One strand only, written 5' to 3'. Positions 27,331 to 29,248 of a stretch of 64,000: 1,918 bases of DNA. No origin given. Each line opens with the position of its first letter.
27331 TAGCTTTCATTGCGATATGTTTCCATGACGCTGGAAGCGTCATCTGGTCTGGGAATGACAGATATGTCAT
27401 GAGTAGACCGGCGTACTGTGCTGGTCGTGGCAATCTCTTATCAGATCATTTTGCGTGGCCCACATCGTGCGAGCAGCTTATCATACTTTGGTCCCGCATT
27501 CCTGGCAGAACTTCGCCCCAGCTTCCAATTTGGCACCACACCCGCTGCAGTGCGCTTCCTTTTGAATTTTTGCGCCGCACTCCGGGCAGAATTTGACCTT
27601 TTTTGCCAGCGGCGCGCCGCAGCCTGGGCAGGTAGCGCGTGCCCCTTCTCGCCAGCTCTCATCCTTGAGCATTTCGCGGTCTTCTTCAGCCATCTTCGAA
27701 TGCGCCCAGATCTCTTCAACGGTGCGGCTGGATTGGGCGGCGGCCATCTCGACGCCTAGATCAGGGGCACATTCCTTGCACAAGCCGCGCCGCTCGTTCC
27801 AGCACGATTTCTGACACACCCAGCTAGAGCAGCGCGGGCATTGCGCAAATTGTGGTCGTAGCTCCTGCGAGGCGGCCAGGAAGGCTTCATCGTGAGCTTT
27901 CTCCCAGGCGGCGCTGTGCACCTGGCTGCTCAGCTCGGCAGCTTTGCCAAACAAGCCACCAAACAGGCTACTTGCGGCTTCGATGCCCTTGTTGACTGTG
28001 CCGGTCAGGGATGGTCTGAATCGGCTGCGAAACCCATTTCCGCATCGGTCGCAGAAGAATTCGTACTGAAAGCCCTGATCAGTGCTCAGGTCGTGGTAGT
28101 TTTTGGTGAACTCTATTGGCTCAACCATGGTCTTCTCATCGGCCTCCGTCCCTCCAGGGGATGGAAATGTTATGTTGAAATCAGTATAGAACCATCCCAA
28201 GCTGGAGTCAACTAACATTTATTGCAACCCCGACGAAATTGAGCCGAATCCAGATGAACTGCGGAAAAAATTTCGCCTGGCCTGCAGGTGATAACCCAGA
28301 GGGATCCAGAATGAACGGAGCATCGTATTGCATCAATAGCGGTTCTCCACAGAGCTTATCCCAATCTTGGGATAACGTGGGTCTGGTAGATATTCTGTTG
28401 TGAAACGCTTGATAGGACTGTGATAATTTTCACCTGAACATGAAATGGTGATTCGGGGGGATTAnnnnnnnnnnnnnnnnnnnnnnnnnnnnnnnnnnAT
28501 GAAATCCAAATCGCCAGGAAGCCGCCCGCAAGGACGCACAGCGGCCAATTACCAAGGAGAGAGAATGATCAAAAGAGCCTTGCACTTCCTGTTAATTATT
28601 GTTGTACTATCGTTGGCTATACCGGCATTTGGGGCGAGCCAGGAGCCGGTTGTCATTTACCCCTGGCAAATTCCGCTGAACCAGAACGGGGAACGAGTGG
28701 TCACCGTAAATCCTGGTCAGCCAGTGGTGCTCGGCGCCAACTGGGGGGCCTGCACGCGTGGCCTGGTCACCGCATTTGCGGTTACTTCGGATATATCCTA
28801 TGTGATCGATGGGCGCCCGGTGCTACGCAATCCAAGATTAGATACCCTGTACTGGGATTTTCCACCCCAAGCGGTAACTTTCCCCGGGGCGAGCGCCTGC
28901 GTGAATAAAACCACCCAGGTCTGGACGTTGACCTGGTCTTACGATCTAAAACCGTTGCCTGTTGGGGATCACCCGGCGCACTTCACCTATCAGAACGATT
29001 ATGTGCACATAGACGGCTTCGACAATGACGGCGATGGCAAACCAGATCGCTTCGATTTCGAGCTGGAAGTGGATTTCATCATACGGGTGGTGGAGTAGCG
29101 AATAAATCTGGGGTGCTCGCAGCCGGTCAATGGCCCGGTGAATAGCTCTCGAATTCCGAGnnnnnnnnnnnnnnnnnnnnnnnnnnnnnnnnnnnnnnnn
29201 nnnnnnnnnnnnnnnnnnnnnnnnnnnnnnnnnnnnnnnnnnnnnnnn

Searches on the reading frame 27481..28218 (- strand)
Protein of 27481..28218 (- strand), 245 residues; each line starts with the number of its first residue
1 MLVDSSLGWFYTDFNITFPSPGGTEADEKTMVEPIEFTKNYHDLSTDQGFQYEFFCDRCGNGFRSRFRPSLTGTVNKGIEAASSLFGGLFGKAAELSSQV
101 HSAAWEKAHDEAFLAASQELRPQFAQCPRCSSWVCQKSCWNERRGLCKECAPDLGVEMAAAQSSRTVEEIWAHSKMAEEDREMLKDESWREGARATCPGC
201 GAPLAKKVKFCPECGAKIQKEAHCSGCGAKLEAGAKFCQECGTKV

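Call 13: search_protein_families(library=pfam, proteins=[window:27481-28218:-])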
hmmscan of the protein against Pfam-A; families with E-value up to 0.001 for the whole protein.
window:27481-28218:- (245 aa): 6 families
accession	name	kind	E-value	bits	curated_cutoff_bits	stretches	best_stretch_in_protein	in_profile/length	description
PF13240.11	Zn_Ribbon_1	-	7.7e-11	41.9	25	2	223-245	1-23/23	zinc-ribbon domain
PF12773.13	DZR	-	3.5e-10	40.3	27.3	1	197-242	1-45/45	Double zinc ribbon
PF13248.11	Zn_ribbon_3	-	8.8e-09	35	27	2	196-218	4-26/26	zinc-ribbon domain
PF18912.6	DZR_2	-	0.00026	21.2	27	1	196-241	9-55/56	Double zinc ribbon domain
PF24460.1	DUF7575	-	0.00031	20.5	28.5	0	195-217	4-26/28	Domain of unknown function (DUF7575)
PF07191.17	Zn_ribbon_6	-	0.00066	20.1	25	0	196-242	2-46/67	Double zinc ribbon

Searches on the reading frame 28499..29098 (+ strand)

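Call 13: search_protein_families(library=pfam, proteins=[window:28499-29098:+])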
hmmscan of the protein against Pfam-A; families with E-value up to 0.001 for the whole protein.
window:28499-29098:+ (199 aa): 0 families

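Call 92: search_protein_families(library=ncbifam, proteins=[window:28499-29098:+], max_evalue=0.1)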
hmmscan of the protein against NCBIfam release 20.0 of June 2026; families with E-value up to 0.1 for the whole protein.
window:28499-29098:+ (199 aa): 1 family
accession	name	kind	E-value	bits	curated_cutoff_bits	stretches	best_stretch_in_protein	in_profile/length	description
NF033662.1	acid_disulf_rpt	repeat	0.085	12.6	41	0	172-183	9-20/32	acidic double-disulfide repeat-containing protein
